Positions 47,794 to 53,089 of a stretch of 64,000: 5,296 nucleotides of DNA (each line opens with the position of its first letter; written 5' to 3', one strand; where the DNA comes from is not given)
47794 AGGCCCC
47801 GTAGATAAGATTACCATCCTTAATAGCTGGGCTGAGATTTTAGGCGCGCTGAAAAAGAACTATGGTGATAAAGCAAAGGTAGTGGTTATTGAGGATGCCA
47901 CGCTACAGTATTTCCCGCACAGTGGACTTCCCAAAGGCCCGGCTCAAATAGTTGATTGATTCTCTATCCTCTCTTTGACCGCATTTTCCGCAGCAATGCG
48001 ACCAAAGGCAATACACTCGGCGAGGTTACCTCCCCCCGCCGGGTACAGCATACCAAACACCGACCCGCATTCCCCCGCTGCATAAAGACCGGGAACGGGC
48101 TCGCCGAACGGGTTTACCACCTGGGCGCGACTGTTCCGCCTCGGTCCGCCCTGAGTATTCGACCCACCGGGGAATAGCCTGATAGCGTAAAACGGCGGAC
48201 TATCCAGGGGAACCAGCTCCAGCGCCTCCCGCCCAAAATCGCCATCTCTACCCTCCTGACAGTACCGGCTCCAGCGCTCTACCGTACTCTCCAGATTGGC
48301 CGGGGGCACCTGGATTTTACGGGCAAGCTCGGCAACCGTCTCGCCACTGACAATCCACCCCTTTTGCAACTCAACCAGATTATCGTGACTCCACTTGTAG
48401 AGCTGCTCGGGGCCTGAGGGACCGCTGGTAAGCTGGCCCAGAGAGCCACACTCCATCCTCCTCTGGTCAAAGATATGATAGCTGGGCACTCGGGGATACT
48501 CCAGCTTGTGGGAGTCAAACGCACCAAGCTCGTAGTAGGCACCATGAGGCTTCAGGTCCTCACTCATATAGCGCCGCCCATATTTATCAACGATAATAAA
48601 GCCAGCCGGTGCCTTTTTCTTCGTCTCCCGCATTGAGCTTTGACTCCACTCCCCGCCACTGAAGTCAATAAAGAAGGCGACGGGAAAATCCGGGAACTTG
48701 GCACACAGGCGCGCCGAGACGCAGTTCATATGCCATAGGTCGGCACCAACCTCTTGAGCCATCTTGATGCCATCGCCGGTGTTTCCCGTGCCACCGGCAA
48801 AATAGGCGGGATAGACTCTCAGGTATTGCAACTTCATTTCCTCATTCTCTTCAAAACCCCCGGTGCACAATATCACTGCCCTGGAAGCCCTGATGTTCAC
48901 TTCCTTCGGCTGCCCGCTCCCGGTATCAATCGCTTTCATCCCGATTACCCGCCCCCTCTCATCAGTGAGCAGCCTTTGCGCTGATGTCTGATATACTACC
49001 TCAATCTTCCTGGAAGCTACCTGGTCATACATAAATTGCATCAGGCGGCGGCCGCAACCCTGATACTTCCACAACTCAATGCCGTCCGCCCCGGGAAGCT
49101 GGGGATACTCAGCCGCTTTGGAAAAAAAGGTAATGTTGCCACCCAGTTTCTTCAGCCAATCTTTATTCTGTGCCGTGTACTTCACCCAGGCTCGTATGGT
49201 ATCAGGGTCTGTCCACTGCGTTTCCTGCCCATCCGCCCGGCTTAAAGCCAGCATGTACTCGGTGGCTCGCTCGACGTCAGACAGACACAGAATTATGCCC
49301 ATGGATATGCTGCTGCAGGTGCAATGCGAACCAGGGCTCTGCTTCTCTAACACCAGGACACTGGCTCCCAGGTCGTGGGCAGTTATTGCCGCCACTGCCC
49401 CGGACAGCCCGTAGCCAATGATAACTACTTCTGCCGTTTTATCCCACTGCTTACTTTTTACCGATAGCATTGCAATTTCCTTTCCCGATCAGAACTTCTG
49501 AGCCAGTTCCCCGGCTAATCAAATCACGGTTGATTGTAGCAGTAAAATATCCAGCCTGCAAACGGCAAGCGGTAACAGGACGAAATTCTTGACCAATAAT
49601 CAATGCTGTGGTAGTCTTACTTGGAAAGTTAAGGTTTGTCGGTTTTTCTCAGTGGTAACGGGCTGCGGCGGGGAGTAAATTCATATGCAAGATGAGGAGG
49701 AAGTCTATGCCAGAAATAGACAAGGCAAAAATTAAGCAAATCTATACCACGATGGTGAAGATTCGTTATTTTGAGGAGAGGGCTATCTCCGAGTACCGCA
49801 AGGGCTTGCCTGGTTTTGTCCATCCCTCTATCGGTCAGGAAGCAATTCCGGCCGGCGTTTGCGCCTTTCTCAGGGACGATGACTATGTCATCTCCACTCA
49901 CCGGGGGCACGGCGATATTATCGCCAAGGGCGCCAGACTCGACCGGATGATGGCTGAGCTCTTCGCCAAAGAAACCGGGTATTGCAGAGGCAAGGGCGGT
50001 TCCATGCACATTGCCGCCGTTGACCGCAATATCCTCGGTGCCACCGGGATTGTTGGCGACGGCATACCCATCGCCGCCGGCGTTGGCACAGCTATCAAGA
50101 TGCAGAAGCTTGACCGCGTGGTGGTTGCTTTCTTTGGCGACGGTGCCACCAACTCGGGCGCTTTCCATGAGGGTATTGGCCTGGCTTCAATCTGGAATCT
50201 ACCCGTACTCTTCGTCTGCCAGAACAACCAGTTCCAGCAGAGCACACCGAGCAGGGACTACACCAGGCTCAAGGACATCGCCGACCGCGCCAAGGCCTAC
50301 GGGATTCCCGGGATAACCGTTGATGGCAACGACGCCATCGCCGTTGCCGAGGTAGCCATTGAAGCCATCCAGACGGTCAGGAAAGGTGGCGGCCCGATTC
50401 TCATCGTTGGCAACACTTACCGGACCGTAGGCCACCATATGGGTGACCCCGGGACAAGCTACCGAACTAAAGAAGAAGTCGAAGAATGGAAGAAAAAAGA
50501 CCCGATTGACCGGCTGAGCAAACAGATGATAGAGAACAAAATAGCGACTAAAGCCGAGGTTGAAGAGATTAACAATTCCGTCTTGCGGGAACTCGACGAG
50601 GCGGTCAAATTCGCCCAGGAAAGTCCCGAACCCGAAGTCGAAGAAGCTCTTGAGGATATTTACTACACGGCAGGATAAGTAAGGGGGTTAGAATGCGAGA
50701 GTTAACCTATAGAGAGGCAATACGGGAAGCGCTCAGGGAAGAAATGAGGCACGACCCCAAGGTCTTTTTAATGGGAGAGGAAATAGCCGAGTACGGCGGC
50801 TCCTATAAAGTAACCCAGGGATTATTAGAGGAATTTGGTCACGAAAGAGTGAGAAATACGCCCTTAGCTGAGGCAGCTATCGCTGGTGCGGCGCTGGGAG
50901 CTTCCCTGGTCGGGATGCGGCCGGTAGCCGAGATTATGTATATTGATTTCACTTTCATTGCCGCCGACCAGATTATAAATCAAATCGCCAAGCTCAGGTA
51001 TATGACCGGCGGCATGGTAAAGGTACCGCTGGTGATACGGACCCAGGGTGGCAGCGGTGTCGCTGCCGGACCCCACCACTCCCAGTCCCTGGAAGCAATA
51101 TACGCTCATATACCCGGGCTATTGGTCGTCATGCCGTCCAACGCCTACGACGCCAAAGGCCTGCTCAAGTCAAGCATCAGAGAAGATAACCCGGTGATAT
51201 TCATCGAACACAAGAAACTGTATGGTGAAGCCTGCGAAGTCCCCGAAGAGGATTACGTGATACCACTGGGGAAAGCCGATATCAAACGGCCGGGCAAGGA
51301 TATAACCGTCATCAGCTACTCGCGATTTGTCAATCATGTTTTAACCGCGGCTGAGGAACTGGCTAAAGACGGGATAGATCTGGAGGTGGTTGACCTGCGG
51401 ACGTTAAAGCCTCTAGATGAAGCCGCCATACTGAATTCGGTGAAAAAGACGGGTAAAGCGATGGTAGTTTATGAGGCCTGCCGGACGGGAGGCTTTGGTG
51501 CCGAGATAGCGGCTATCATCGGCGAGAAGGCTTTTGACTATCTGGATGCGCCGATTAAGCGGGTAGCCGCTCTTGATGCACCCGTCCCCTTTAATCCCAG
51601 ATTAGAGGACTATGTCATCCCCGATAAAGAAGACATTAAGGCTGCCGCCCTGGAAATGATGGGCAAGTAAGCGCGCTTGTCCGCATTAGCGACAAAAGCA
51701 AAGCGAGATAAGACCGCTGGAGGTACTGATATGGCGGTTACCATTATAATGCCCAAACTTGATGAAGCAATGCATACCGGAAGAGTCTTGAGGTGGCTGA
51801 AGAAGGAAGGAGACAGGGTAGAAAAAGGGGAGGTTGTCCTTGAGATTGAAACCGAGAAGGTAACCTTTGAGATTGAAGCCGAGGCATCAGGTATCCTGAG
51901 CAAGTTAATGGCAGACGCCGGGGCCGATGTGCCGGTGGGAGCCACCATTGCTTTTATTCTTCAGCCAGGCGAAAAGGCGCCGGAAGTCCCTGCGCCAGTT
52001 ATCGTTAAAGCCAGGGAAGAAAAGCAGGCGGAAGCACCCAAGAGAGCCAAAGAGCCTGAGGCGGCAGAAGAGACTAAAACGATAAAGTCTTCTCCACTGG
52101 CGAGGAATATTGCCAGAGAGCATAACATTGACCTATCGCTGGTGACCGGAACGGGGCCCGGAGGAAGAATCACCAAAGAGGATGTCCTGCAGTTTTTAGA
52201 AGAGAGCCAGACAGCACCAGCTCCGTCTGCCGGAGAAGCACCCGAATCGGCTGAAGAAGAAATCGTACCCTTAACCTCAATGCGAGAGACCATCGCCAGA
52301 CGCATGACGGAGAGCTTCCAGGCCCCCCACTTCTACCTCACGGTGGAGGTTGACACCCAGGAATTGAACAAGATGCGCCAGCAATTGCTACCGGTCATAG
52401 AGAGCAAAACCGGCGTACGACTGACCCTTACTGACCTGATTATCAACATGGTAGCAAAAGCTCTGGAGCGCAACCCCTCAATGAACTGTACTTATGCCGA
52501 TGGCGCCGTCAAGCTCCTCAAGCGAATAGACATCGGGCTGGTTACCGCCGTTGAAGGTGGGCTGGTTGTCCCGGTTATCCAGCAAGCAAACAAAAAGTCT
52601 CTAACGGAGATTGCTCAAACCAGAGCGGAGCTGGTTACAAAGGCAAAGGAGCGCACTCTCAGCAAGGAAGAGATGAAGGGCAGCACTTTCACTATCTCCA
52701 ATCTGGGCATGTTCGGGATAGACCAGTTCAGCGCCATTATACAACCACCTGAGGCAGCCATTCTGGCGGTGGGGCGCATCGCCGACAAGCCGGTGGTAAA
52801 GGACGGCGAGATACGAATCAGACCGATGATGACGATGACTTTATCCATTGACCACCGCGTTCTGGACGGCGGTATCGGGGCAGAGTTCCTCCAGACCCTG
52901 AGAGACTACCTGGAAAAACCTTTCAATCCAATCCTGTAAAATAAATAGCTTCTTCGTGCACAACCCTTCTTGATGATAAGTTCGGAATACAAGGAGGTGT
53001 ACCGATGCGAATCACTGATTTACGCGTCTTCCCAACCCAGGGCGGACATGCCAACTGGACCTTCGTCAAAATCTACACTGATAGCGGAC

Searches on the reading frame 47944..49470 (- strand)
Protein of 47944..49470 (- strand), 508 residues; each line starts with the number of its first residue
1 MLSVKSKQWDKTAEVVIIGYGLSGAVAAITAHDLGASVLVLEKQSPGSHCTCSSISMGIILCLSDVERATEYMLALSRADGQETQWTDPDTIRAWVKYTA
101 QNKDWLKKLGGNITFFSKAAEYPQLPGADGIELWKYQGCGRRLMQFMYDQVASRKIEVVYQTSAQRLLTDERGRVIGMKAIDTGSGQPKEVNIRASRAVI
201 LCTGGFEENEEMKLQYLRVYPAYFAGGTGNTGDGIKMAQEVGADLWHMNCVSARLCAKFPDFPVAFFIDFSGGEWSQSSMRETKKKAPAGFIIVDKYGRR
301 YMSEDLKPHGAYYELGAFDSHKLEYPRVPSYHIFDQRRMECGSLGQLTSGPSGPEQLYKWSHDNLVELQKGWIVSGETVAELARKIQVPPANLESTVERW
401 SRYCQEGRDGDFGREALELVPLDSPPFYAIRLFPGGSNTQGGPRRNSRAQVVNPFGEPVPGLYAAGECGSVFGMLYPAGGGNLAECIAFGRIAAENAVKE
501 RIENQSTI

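Call 27: search_protein_families(library=pfam, proteins=[window:47944-49470:-], max_evalue=1e-8)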
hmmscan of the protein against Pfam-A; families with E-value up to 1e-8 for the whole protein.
window:47944-49470:- (508 aa): 2 families
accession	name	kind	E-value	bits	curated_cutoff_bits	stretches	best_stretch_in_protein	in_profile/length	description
PF00890.30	FAD_binding_2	-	2.7e-42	145.9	20.4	1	15-483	2-414/414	FAD binding domain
PF01266.30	DAO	-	4.6e-12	46.6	27.9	1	15-206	2-205/353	FAD dependent oxidoreductase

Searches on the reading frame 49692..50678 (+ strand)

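Call 27: search_protein_families(library=pfam, proteins=[window:49692-50678:+], max_evalue=1e-8)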
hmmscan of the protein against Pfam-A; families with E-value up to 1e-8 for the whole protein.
window:49692-50678:+ (328 aa): 1 family
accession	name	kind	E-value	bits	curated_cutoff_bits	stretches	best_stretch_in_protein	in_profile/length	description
PF00676.26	E1_dh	-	1.1e-87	294.3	22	1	19-316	2-299/300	Dehydrogenase E1 component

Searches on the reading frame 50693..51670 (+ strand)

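Call 28: search_protein_families(library=pfam, proteins=[window:50693-51670:+], max_evalue=1e-8)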
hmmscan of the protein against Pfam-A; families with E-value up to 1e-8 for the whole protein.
window:50693-51670:+ (325 aa): 2 families
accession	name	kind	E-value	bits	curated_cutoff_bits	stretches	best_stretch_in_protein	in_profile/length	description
PF02779.29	Transket_pyr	-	3.3e-44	151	27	1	3-178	2-173/174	Transketolase, pyrimidine binding domain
PF02780.25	Transketolase_C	-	2.3e-43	147.5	25.9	1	193-315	1-124/124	Transketolase, C-terminal domain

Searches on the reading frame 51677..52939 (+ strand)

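Call 28: search_protein_families(library=pfam, proteins=[window:51677-52939:+], max_evalue=1e-8)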
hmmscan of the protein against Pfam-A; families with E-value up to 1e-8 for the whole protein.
window:51677-52939:+ (420 aa): 3 families
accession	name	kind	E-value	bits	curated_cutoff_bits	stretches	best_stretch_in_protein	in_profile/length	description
PF00198.28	2-oxoacid_dh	-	7e-79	265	23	1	193-416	3-228/232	2-oxoacid dehydrogenases acyltransferase (catalytic domain)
PF02817.22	E3_binding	-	2.1e-18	66.7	23.7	1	136-171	1-36/36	e3 binding domain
PF00364.28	Biotin_lipoyl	-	9.6e-17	61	22.1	1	22-93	2-72/73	Biotin-requiring enzyme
